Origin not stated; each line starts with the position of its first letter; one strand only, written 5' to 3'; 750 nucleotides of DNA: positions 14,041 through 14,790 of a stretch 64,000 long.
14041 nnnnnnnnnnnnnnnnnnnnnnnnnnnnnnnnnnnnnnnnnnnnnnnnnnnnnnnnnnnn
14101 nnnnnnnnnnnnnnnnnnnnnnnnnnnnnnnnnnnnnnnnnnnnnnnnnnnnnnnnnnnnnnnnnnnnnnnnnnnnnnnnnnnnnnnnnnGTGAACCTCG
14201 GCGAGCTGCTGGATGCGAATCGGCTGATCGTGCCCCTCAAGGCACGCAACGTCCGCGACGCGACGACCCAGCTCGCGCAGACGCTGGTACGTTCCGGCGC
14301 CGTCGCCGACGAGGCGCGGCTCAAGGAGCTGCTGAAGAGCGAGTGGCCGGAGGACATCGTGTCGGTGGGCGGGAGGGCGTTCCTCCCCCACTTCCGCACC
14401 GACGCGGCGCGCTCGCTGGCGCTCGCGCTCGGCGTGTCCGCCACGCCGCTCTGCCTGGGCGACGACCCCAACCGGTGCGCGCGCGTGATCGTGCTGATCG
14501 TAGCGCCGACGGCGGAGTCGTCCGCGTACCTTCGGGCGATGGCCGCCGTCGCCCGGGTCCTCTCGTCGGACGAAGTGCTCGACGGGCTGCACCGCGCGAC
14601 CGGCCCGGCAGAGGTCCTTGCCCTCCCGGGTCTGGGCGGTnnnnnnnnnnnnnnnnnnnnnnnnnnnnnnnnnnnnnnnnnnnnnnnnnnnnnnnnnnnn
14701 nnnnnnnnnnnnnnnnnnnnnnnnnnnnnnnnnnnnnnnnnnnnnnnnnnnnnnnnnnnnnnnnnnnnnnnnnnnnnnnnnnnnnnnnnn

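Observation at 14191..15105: EIIA(Ntr)-like domain fused to a CBS pair, wedged between sucCD and ndk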

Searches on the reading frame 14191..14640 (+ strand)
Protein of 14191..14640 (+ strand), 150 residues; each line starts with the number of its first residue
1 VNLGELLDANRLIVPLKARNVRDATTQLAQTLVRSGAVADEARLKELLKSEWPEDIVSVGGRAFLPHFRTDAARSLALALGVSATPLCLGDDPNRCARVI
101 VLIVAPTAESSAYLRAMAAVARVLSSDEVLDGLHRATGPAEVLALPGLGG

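Call 56: predict_structure(alignment_id=A4)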
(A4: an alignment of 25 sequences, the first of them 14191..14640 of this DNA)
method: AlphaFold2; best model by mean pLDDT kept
length: 150 residues; sequences in the alignment: 25
mean_pLDDT: 93.3   pTM: 0.89
mean pLDDT of the five models: 93.3, 93.0, 92.5, 91.8, 90.4
residues with pLDDT >= 90: 125; 70-90: 22; 50-70: 3; < 50: 0
segments of 3 or more residues with pLDDT < 50: none
pLDDT, mean of each block of 10 residues (from residue 1): 87 97 97 96 93 82 94 96 95 92 96 95 95 97 88
secondary structure, 60 per line:
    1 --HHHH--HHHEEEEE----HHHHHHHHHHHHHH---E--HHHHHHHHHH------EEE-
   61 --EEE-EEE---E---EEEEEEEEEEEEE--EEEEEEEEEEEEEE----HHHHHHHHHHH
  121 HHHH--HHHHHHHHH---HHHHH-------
elements in order: H3-6 E12-16 H21-34 H41-50 E57-59 E63-65 E67-69 E77-89 E92-105 H110-124 H127-135 H139-143
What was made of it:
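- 14206..14622 (+): EIIA type-2 (Mtl/Fru/Ntr class) domain, aa 6-144. Domain-only AF2 model with pLDDT 93.3 (call 56).
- On PTS EIIA type 2 domain (Pfam PF00359; Mtl/Fru/Ntr class): Domain model with pLDDT 93.3 (call 56).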

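Call 60: fold_search(model_id=the predicted structure, library=pdb)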
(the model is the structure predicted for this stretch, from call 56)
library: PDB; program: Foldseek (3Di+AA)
matches with E <= 10: 180; with E <= 0.001: 65
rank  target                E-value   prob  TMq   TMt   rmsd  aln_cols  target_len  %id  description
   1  3oxp_A                8.1e-09  1.00  0.74  0.75   3.3       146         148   23  Structure of phosphotransferase enzyme II, A component from Yersinia pestis CO92 at 1.2 A resolution (released 2010-10-13)
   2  3bjv                  1.2e-07  1.00  0.71  0.68   4.3       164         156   24  The Crystal Structure of a putative PTS IIA(PtxA) from Streptococcus mutans (released 2008-01-29)
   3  2a0j                  4.5e-07  1.00  0.79  0.81   2.9       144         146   17  Crystal Structure of Nitrogen Regulatory Protein IIA-Ntr from Neisseria meningitidis (released 2005-09-20)
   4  9a2w_MODEL_1_A        6.6e-07  1.00  0.71  0.18   3.7       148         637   20  Model of E. coli MtlA by in-cell photo-crosslinking MS and deep learning (released 2023-02-24)
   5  1a3a_B                8.6e-07  1.00  0.77  0.81   2.5       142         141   20  CRYSTAL STRUCTURE OF IIA MANNITOL FROM ESCHERICHIA COLI (released 1998-08-12)
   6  2oqt_A                1.2e-06  1.00  0.75  0.75   3.1       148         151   22  Structural Genomics, the crystal structure of a putative PTS IIA domain from Streptococcus pyogenes M1 GAS (released 2007-03-06)
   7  1a3a_A                1.3e-06  1.00  0.72  0.74   3.3       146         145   18  CRYSTAL STRUCTURE OF IIA MANNITOL FROM ESCHERICHIA COLI (released 1998-08-12)
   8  2oqt_D                1.8e-06  1.00  0.74  0.72   3.3       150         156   23  Structural Genomics, the crystal structure of a putative PTS IIA domain from Streptococcus pyogenes M1 GAS (released 2007-03-06)
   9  1a3a_C                2.0e-06  1.00  0.71  0.72   3.8       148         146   20  CRYSTAL STRUCTURE OF IIA MANNITOL FROM ESCHERICHIA COLI (released 1998-08-12)
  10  2oqt_C                2.3e-06  1.00  0.74  0.73   3.2       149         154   23  Structural Genomics, the crystal structure of a putative PTS IIA domain from Streptococcus pyogenes M1 GAS (released 2007-03-06)
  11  3urr_A                3.4e-06  1.00  0.80  0.79   2.8       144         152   17  Structure of PTS IIA-like nitrogen-regulatory protein PtsN (BTH_I0484) (ptsN) (released 2011-12-21)
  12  2oqt_B                3.8e-06  1.00  0.75  0.75   3.1       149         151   23  Structural Genomics, the crystal structure of a putative PTS IIA domain from Streptococcus pyogenes M1 GAS (released 2007-03-06)
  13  1a3a_D                4.1e-06  1.00  0.72  0.75   3.1       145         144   20  CRYSTAL STRUCTURE OF IIA MANNITOL FROM ESCHERICHIA COLI (released 1998-08-12)
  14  2few_A                4.4e-06  1.00  0.70  0.73   3.8       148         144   20  Complex of enzyme IIAMTL and phosphorylated enzyme IIBMTL from Escherichia coli NMR, restrained regularized mean struc (released 2006-02-07)
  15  2oq3_MODEL_1_A        4.7e-06  1.00  0.73  0.74   3.5       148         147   16  Solution Structure of the mannitol- specific cryptic phosphotransferase enzyme IIA CmtB from Escherichia coli (released 2007-09-25)
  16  4gqx_A                5.0e-06  1.00  0.79  0.79   2.9       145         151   15  Crystal structure of EIIA(NTR) from Burkholderia pseudomallei (released 2013-03-20)
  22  3urr_B                3.3e-05  1.00  0.79  0.79   2.8       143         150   16  Structure of PTS IIA-like nitrogen-regulatory protein PtsN (BTH_I0484) (ptsN) (released 2011-12-21)
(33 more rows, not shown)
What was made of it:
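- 14206..14622 (+): Foldseek matches 3oxp, 2a0j, 3urr, 4gqx and 1a3a at TM 0.74-0.80 (call 60).
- On PTS EIIA type 2 domain (Pfam PF00359; Mtl/Fru/Ntr class): Top Foldseek PDB hits are all EIIA structures at TM 0.74-0.80 (call 60).
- Closest known: EIIA-Ntr. Same: Type-2 EIIA fold (TM 0.79-0.80 to 2a0j, 3urr and 4gqx; call 60).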
